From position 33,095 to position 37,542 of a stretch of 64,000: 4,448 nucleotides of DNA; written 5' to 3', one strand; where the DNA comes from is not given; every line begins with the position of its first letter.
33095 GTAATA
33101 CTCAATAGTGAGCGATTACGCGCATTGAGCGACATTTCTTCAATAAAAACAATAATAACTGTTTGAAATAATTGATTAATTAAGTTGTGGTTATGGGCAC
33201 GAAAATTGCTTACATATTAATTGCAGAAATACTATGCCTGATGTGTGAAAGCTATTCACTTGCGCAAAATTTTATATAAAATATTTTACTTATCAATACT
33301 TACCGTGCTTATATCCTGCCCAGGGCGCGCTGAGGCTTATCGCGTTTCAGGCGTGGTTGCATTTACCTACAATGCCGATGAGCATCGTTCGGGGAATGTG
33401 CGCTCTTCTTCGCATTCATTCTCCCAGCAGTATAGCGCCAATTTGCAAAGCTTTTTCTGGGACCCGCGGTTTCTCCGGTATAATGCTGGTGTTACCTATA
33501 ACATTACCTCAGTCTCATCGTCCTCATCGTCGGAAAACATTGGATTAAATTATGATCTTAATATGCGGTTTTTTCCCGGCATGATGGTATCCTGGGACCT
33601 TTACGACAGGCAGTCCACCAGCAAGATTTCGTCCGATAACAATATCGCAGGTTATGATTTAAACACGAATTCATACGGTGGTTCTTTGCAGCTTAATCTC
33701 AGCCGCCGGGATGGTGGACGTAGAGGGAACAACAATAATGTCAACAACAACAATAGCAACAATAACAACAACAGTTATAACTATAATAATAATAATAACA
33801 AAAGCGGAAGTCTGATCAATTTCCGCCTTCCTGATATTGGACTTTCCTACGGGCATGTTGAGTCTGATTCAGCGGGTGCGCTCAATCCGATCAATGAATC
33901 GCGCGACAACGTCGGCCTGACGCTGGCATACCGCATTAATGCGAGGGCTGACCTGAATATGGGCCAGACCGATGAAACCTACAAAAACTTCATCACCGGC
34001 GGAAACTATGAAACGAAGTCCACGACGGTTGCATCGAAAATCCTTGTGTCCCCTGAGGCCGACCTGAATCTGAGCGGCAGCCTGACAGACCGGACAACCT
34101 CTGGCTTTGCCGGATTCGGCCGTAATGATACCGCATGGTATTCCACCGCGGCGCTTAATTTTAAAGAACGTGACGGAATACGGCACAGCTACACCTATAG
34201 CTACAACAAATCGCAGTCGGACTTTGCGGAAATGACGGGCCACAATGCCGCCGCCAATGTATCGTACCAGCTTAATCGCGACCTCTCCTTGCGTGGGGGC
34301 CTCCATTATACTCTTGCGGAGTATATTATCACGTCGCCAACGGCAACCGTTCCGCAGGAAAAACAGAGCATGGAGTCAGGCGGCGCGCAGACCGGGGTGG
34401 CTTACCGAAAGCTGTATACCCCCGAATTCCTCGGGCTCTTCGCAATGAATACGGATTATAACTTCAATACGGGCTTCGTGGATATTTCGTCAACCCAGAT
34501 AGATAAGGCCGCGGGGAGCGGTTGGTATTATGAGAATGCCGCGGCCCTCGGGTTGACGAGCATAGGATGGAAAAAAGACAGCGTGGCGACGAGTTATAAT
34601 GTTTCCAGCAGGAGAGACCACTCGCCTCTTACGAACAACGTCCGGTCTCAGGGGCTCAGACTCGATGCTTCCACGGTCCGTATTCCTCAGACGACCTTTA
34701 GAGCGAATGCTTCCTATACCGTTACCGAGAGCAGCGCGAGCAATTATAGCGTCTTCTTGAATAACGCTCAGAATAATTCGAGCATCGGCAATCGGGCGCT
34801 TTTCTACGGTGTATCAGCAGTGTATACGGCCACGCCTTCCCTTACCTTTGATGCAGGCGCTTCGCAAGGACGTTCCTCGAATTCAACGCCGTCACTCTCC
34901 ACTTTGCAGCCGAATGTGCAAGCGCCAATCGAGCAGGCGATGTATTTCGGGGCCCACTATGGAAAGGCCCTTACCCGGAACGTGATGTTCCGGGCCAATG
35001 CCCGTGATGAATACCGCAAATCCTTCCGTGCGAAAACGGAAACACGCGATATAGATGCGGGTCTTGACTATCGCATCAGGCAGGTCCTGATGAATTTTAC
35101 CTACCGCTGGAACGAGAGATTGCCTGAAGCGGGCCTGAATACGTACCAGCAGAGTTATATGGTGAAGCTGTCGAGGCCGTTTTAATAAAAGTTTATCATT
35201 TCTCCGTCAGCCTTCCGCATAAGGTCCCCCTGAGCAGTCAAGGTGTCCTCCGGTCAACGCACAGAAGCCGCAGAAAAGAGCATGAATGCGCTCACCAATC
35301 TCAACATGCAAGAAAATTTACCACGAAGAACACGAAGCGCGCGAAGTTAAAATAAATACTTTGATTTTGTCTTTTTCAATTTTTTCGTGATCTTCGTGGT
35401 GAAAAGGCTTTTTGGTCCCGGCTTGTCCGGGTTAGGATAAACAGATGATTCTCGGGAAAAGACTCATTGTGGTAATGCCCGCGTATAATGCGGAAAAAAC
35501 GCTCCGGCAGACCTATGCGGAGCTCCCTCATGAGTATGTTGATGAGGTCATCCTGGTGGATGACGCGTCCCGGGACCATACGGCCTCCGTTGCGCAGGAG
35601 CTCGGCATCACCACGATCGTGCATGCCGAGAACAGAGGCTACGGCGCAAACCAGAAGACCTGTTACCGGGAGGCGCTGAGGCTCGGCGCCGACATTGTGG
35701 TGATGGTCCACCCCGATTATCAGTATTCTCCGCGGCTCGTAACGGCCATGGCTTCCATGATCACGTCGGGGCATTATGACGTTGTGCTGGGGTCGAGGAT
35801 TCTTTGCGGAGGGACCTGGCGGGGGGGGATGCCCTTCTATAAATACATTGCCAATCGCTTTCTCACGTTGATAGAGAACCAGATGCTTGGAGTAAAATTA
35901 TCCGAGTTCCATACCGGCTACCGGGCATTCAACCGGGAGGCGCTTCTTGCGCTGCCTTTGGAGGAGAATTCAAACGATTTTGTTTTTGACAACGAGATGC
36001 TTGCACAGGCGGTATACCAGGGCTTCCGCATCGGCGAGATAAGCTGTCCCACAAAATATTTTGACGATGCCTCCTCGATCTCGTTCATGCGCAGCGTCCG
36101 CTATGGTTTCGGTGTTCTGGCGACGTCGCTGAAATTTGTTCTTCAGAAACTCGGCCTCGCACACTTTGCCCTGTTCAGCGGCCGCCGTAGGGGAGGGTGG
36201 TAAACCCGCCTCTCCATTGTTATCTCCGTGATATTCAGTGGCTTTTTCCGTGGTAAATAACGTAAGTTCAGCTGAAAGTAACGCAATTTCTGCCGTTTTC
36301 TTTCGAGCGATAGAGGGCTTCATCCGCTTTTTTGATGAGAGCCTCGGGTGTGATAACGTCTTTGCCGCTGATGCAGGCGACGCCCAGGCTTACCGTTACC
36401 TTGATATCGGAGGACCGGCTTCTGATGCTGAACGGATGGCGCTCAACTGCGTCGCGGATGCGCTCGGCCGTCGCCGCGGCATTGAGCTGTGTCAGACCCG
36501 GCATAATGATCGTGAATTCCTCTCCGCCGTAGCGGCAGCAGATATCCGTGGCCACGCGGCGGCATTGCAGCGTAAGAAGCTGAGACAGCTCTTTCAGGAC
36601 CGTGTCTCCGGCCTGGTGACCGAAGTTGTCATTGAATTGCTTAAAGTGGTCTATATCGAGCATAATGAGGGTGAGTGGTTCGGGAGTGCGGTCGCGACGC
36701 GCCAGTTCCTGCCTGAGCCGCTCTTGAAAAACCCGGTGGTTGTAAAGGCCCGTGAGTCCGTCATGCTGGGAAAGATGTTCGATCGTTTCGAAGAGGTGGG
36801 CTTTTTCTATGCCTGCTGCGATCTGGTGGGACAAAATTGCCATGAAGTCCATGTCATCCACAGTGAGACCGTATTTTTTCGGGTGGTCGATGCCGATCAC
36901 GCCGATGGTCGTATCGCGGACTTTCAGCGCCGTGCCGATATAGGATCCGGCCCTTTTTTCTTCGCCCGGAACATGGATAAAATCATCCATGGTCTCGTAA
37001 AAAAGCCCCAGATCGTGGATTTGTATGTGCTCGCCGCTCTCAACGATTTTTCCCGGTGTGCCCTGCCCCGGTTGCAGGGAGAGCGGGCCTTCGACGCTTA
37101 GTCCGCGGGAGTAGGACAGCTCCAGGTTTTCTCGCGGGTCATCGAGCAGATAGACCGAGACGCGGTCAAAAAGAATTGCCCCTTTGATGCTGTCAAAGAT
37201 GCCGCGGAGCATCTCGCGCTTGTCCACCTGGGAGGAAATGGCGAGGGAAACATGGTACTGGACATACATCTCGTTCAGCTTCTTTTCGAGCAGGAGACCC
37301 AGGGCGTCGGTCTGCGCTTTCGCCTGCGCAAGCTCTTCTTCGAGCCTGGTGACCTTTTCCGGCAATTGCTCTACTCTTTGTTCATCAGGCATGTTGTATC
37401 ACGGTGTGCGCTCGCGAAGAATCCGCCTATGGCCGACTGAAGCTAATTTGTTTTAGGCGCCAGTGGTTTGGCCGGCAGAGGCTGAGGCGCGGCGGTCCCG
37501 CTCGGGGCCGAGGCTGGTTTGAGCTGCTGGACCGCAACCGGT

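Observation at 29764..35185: Locus 1: tetrahaem cyt c – NHL lipoprotein – SurA/PpiC chaperone – (palindrome) – 646-aa beta-barrel: candidate porin–cytochrome-type envelope module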

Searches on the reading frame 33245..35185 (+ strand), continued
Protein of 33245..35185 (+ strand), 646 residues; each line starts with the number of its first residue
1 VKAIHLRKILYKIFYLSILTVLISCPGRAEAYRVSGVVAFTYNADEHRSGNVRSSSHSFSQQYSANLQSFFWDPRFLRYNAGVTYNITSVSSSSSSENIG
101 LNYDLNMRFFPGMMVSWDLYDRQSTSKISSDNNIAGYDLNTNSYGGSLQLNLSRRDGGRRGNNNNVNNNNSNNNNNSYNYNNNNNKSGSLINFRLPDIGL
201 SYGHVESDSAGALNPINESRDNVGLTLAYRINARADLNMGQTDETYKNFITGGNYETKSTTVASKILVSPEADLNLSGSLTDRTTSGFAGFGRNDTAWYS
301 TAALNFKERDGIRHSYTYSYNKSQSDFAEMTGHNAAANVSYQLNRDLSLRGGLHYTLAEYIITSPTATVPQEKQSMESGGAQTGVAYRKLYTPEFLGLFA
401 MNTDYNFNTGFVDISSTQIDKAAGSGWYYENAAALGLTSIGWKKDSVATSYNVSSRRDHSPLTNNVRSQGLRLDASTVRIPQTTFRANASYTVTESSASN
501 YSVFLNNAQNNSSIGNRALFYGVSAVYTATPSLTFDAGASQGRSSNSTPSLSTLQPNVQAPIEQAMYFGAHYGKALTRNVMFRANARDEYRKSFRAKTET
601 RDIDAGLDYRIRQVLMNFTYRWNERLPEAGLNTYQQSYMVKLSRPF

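Call 90: search_protein_families(library=pfam, proteins=[L001:3139-4062:+, L001:4077-5495:+, L001:5488-6207:+, L001:6223-8685:+], max_evalue=0.01)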
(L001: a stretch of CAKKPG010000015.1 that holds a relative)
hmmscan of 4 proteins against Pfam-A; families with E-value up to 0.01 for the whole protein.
L001:3139-4062:+ (307 aa): 2 families
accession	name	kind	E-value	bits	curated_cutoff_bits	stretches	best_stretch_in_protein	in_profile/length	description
PF00535.33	Glycos_transf_2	-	4.6e-23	82.4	23.3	1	6-160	2-165/168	Glycosyl transferase family 2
PF13641.12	Glyco_tranf_2_3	-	4.9e-09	37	27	1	4-110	3-121/230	Glycosyltransferase like family 2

L001:4077-5495:+ (472 aa): 2 families
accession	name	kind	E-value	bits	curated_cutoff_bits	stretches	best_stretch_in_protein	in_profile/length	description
PF04055.27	Radical_SAM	-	9e-26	91.4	29.5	1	200-361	1-165/166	Radical SAM superfamily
PF02310.24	B12-binding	-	5.6e-21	75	32.1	1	23-136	7-120/121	B12 binding domain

L001:5488-6207:+ (239 aa): 6 families
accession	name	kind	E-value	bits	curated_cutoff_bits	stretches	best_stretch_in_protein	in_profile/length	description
PF13489.12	Methyltransf_23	-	5.3e-14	52.7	27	1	33-171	23-161/164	Methyltransferase domain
PF08242.18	Methyltransf_12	-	3.6e-12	47.3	30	1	37-131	1-98/98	Methyltransferase domain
PF08241.18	Methyltransf_11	-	6.5e-10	40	21.2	1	38-132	2-94/95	Methyltransferase domain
PF13649.12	Methyltransf_25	-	2.4e-09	38.2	27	1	36-129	1-97/97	Methyltransferase domain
PF13847.12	Methyltransf_31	-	4.6e-05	23.6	27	1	33-133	4-109/145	Methyltransferase domain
PF01728.25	FtsJ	-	0.00017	22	24.1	1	32-104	21-97/181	FtsJ-like methyltransferase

L001:6223-8685:+ (820 aa): 17 families
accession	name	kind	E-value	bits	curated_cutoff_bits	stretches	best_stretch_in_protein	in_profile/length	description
PF00515.34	TPR_1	-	2.7e-29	100.2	27.8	4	603-636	1-34/34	Tetratricopeptide repeat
PF07719.23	TPR_2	-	7.6e-22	76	27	1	603-636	1-34/34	Tetratricopeptide repeat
PF13424.12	TPR_12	-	4.4e-16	59.3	30.1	3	569-634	5-76/77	Tetratricopeptide repeat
PF13181.12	TPR_8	-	4.8e-16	57.9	25.7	1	603-636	1-34/34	Tetratricopeptide repeat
PF14559.12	TPR_19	-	1.3e-15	57.9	25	1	757-805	9-57/68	Tetratricopeptide repeat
PF13431.12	TPR_17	-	6.1e-14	51.5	24.4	0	728-759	2-33/34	Tetratricopeptide repeat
PF13432.12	TPR_16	-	7.7e-13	49.1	32.7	2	573-636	3-64/65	Tetratricopeptide repeat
PF13428.12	TPR_14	-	8.6e-12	44.9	23.5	0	569-604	3-38/44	Tetratricopeptide repeat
PF13176.12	TPR_7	-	8.6e-12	44.6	27.9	0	743-772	3-34/36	Tetratricopeptide repeat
PF13414.12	TPR_11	-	9.8e-12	44.8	26.8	2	720-753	9-42/42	TPR repeat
PF13374.12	TPR_10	-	1.4e-06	28.5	27.5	0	742-768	5-31/42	Tetratricopeptide repeat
PF13371.12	TPR_9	-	2.2e-06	28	35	1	747-816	3-72/73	Tetratricopeptide repeat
PF23914.1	TPR_CcmH_CycH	-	5.2e-05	23.6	42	0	731-804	42-118/158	Cytochrome c-type biogenesis protein H TPR domain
PF13174.12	TPR_6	-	7.1e-05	23.6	26.3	0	572-599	5-32/33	Tetratricopeptide repeat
PF12895.13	ANAPC3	-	7.2e-05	23.4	27.2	0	732-788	16-71/82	Anaphase-promoting complex, cyclosome, subunit 3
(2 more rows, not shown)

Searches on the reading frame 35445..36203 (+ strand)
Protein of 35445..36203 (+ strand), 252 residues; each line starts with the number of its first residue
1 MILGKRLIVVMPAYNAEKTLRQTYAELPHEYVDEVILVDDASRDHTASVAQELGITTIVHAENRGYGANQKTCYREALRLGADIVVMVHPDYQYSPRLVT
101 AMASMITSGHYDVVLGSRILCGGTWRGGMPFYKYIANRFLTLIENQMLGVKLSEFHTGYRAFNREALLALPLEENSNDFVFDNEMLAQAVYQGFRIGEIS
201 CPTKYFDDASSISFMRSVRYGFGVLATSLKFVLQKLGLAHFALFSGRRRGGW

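Call 3: search_protein_families(library=pfam, proteins=[window:35445-36203:+], max_evalue=0.01)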
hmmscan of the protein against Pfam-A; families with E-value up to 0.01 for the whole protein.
window:35445-36203:+ (252 aa): 2 families
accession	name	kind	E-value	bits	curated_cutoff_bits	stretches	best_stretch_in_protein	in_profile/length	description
PF00535.33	Glycos_transf_2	-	5.8e-24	85.3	23.3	1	9-167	2-164/168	Glycosyl transferase family 2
PF13641.12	Glyco_tranf_2_3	-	0.0035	17.8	27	1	7-114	3-119/230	Glycosyltransferase like family 2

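Call 69: search_protein_families(library=ncbifam, proteins=[window:35445-36203:+], max_evalue=1)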
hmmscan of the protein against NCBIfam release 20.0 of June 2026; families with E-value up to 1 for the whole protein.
window:35445-36203:+ (252 aa): 19 families
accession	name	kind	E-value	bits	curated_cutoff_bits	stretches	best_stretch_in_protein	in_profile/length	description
TIGR04182.1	glyco_TIGR04182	equivalog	3.8e-21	75.7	325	1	8-241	3-227/293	S-layer glycoprotein N-glycosyltransferase AglJ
NF058614.1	PPMAGASynPpgS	equivalog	2.7e-19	69.5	370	1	9-207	4-200/226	polyprenyl-phospho-N-acetylgalactosaminyl synthase PpgS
NF041391.1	DPhHxTase_Halo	equivalog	9.3e-16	57.4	375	1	11-200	1-180/213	dolichyl-phosphate hexose transferase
NF047588.1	GlcsyltransPgfSStrep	equivalog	8.3e-10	38.4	500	1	7-174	3-171/308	glycosyltransferase PgfS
TIGR04283.1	glyco_like_mftF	equivalog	1e-09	38.3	182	1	9-109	3-100/221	TIGR04283 family arsenosugar biosynthesis glycosyltransferase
NF041875.1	EPS_EpsD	equivalog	7.3e-09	35.5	370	1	8-169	2-169/325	exopolysaccharide biosynthesis glycosyltransferase EpsD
NF010496.0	PRK13915.1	equivalog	1e-07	31.4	262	1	5-103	31-139/307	glucosyl-3-phosphoglycerate synthase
NF041865.1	EpsU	equivalog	2.2e-07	30.2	700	1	7-112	41-153/394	exopolysaccharide biosynthesis GT2 family glycosyltransferase EpsU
NF007986.1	PRK10714.1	equivalog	5.8e-06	25.5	529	1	6-170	7-172/316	undecaprenyl-phosphate 4-deoxy-4-formamido-L-arabinose transferase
NF007482.0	PRK10073.1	equivalog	3.2e-05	23.1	423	1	6-114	7-118/334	glycosyltransferase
TIGR03965.1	mycofact_glyco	equivalog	6.2e-05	22.1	280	1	8-97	77-170/467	mycofactocin biosynthesis glycosyltransferase MftF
TIGR03937.1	PgaC_IcaA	equivalog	0.00046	19.3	422.3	1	8-74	48-121/407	poly-beta-1,6-N-acetyl-D-glucosamine synthase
TIGR01556.1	rhamnosyltran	subfamily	0.00078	18.7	200.55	1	15-116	4-109/281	rhamnosyltransferase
NF047683.1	TeichurnBiosyTuaG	equivalog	0.0021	17.7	400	1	7-53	8-56/252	teichuronic acid biosynthesis protein TuaG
TIGR03469.1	HpnB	hypoth_equivalog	0.005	15.9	379.25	1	8-54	47-96/386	hopene-associated glycosyltransferase HpnB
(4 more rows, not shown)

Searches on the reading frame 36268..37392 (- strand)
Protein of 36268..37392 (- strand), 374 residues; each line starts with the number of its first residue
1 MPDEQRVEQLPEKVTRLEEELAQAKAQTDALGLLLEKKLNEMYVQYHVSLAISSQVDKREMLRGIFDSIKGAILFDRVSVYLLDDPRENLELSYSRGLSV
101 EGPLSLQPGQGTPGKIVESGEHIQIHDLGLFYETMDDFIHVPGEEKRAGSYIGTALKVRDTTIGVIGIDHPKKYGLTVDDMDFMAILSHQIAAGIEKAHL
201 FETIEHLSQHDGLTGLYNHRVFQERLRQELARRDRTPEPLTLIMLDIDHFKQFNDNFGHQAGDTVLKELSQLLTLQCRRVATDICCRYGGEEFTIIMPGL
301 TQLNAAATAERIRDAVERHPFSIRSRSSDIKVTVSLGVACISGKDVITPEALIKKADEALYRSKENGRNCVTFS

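Call 3: search_protein_families(library=pfam, proteins=[window:36268-37392:-], max_evalue=0.01)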
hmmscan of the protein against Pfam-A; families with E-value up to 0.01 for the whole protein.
window:36268-37392:- (374 aa): 5 families
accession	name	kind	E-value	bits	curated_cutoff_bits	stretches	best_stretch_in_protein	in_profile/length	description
PF00990.26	GGDEF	-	8.9e-50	169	23.8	1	209-369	2-160/161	Diguanylate cyclase, GGDEF domain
PF13492.12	GAF_3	-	7.7e-10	39.7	27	1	60-196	4-128/129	GAF domain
PF13185.12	GAF_2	-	1e-09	39.2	28.6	1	57-196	3-136/136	GAF domain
PF01590.32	GAF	-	1.6e-09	38.8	22.4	1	60-194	4-132/133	GAF domain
PF22335.1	Cas10-Cmr2_palm2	-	0.0023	18.5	27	0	241-371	3-132/133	Cas10/Cmr2, second palm domain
